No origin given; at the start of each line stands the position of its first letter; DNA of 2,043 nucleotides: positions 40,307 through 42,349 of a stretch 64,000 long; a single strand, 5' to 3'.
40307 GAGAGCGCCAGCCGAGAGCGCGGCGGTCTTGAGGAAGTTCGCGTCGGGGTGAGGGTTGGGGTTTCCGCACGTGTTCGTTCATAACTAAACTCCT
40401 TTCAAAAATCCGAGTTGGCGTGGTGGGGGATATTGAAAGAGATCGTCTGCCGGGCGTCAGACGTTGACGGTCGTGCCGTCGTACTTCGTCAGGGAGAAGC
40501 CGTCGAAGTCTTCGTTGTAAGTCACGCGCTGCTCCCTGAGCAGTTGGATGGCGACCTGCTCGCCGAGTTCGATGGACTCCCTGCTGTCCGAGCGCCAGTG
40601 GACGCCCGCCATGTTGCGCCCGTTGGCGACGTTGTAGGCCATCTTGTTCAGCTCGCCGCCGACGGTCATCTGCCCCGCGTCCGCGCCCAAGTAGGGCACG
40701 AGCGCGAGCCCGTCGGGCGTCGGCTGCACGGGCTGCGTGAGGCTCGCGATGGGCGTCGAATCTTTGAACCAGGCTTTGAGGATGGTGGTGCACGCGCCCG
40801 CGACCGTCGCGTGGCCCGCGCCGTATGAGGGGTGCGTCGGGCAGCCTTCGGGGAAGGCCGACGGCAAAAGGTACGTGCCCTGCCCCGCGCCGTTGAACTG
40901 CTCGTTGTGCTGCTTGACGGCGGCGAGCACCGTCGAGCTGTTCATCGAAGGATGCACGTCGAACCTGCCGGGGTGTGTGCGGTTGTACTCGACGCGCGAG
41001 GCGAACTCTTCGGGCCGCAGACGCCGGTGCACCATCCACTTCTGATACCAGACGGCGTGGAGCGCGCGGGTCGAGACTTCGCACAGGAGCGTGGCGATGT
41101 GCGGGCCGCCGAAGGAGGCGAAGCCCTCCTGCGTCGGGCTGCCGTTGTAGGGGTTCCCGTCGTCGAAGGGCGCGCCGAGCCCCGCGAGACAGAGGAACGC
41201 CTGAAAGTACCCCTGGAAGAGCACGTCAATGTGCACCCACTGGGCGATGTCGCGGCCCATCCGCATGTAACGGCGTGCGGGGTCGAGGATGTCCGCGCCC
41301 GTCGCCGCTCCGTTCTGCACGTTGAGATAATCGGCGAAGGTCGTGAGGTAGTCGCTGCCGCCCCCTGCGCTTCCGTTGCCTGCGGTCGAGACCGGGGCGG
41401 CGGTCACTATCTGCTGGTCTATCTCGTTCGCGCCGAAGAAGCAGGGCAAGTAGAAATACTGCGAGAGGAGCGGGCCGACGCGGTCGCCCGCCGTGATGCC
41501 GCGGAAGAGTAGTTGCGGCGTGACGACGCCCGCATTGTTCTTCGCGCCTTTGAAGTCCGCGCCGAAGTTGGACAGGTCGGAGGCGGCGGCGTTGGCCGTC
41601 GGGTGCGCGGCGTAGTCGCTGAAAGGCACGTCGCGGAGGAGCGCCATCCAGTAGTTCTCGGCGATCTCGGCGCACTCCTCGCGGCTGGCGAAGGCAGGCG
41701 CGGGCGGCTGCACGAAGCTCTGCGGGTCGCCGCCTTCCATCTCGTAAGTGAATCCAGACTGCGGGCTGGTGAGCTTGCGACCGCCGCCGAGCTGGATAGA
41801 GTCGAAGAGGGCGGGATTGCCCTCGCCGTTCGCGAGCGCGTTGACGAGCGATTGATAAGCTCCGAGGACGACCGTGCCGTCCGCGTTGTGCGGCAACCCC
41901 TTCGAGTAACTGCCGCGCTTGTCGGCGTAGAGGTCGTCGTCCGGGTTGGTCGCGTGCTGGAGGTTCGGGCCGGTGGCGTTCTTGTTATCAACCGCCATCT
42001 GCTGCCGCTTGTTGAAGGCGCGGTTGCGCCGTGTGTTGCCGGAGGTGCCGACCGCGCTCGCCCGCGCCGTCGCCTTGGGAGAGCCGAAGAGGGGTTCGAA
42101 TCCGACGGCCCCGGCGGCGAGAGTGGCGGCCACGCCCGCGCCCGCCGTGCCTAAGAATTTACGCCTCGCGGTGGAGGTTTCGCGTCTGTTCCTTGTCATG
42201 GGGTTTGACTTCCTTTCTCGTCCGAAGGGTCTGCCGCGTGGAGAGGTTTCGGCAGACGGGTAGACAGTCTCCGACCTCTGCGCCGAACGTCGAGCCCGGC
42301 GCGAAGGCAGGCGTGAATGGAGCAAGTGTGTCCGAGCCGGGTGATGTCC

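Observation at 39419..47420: Cluster of four large secreted proteins including a Tat-exported vanadium-haloperoxidase-like enzyme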

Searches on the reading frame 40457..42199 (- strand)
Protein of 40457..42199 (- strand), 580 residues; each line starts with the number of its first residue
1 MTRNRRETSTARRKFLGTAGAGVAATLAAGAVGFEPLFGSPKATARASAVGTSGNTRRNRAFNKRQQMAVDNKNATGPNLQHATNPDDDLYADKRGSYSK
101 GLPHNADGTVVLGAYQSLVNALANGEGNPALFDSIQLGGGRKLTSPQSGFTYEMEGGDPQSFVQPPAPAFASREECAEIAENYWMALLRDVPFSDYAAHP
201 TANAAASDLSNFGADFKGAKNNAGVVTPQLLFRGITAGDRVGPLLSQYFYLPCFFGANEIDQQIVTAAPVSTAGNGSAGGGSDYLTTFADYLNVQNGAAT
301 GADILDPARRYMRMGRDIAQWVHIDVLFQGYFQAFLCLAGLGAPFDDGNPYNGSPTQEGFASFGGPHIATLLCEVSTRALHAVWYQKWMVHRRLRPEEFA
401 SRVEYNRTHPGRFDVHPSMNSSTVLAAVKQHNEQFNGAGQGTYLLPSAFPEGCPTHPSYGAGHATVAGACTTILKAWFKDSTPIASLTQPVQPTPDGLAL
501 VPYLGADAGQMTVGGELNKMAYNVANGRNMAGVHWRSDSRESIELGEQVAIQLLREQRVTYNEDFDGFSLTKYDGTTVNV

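Call 10: search_protein_families(library=pfam, proteins=[window:40457-42199:-], max_evalue=0.01)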
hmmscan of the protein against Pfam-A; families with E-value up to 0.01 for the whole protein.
window:40457-42199:- (580 aa): 0 families

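Call 11: search_protein_families(library=ncbifam, proteins=[window:40457-42199:-], max_evalue=0.01)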
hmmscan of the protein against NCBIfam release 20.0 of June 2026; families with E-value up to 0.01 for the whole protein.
window:40457-42199:- (580 aa): 0 families

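Call 12: search_solved_structures(query=window:40457-42199:-, max_evalue=1, show_alignments=3)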
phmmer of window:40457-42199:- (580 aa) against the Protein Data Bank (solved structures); distinct sequences matched with E-value up to 1: 11.
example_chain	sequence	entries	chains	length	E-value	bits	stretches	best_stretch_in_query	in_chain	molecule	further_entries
7qvw_AAA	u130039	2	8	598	1.4e-85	291.3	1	144-579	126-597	Vanadium-dependent bromoperoxidase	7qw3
8vgx_A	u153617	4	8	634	1.9e-84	287.6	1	145-579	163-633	Vanadium-dependent bromoperoxidase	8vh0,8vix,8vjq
1up8_A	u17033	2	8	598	1.2e-83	285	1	145-579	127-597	VANADIUM-DEPENDENT BROMOPEROXIDASE 1 | Vanadium-dependent bromoperoxidase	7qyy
7qwi_AAA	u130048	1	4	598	1.2e-83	285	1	144-579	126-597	Vanadium-dependent bromoperoxidase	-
1qhb_A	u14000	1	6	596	1e-82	281.9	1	145-579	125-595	HALOPEROXIDASE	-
5lpc_A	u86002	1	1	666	3.3e-77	263.7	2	224-579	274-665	Vanadium-dependent bromoperoxidase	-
8q21_A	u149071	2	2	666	3.7e-77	263.6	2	224-579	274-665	Vanadium-dependent bromoperoxidase, putative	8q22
8q20_A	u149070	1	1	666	4.9e-77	263.2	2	224-579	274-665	Vanadium-dependent bromoperoxidase, putative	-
1qi9_A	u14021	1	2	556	2.1e-65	224.7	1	52-570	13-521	Vanadium-dependent bromoperoxidase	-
5aa6_A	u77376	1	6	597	2e-59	205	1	53-557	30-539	VANADIUM-DEPENDENT BROMOPEROXIDASE 2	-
4xkj_A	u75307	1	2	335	0.00092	21.2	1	113-196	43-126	D-lactate dehydrogenase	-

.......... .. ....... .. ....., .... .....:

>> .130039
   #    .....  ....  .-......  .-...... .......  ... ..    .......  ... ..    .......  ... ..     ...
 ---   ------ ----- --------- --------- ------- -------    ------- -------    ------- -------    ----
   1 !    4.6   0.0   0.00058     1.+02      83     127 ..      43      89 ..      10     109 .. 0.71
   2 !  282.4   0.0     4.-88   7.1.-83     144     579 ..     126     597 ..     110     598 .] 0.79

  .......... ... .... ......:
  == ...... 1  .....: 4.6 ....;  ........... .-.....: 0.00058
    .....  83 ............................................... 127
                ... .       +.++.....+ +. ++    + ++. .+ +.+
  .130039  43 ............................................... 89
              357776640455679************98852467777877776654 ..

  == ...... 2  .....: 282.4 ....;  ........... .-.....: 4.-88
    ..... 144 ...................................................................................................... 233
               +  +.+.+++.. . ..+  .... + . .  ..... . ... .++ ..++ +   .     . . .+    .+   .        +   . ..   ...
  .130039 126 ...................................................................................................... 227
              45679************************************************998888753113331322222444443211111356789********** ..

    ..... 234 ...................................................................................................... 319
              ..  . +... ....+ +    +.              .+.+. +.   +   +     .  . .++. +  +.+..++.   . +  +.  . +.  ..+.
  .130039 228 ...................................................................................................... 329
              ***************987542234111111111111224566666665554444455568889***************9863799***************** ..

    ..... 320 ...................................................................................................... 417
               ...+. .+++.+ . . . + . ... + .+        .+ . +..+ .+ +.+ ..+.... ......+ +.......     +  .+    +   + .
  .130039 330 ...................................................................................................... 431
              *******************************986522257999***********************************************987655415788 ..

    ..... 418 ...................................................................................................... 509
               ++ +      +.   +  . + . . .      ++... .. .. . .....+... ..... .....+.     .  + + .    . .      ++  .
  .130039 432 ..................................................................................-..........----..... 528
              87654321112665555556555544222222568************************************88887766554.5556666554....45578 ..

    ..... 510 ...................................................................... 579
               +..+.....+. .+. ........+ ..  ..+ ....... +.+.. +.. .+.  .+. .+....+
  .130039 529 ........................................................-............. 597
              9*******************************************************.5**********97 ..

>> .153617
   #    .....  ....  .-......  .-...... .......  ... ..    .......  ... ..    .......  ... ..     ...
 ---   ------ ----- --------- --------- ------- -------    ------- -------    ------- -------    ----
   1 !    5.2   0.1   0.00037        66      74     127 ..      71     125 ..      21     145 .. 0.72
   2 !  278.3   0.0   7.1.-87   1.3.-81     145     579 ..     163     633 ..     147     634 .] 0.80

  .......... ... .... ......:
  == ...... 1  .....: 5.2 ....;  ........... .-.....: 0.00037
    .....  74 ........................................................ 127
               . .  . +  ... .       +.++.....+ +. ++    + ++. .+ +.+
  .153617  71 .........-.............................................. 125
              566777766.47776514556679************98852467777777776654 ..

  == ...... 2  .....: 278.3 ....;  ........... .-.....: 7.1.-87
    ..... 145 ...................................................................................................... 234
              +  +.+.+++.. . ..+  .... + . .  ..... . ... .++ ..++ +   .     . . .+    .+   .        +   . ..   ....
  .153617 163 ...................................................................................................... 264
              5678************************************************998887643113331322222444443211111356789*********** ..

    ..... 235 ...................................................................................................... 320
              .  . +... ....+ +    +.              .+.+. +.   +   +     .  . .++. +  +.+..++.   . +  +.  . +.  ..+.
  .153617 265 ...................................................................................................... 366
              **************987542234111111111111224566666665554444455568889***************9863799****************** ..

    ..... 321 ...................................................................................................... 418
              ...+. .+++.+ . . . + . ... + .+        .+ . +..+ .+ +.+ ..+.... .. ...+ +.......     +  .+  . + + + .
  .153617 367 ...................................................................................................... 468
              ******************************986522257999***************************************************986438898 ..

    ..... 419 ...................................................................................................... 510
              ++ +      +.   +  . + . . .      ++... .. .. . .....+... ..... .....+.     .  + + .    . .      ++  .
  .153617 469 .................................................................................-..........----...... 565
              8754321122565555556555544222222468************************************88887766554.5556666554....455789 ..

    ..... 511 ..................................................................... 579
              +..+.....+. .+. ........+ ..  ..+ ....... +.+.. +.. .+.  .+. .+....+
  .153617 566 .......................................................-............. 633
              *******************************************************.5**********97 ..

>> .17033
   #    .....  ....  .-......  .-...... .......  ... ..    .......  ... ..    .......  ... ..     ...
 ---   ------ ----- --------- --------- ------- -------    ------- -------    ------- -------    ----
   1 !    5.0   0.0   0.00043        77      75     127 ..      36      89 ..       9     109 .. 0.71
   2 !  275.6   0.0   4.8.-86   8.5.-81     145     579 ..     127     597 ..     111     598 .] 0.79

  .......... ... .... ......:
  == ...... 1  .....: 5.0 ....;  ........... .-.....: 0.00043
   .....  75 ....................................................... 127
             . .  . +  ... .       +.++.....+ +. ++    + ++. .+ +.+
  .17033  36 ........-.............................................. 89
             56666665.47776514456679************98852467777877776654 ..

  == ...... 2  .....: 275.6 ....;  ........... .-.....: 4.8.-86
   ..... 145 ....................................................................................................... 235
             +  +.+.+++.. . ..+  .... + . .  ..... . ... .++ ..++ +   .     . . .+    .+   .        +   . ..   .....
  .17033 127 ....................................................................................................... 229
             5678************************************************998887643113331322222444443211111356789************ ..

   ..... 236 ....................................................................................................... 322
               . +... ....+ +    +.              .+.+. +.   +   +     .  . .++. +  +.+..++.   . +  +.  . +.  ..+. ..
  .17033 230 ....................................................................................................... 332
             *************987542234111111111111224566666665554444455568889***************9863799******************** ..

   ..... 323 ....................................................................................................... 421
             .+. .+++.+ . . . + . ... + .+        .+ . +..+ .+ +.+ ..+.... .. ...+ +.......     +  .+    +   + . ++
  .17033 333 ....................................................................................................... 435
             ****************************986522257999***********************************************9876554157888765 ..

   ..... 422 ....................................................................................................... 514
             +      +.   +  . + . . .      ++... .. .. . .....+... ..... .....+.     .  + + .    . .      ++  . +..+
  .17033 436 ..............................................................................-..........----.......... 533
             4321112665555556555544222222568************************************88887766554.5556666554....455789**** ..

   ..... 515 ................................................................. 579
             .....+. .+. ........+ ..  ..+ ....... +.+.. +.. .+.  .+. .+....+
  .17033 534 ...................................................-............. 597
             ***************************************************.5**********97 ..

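Call 13: search_protein_families(library=pfam, proteins=[window:40457-42199:-], max_evalue=10)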
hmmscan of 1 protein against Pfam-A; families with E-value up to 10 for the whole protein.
window:40457-42199:- (580 aa): 1 family
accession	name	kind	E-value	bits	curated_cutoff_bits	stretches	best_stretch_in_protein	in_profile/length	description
PF19114.6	EsV_1_7_cys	-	0.39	11.1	25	1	450-463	4-16/35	EsV-1-7 cysteine-rich motif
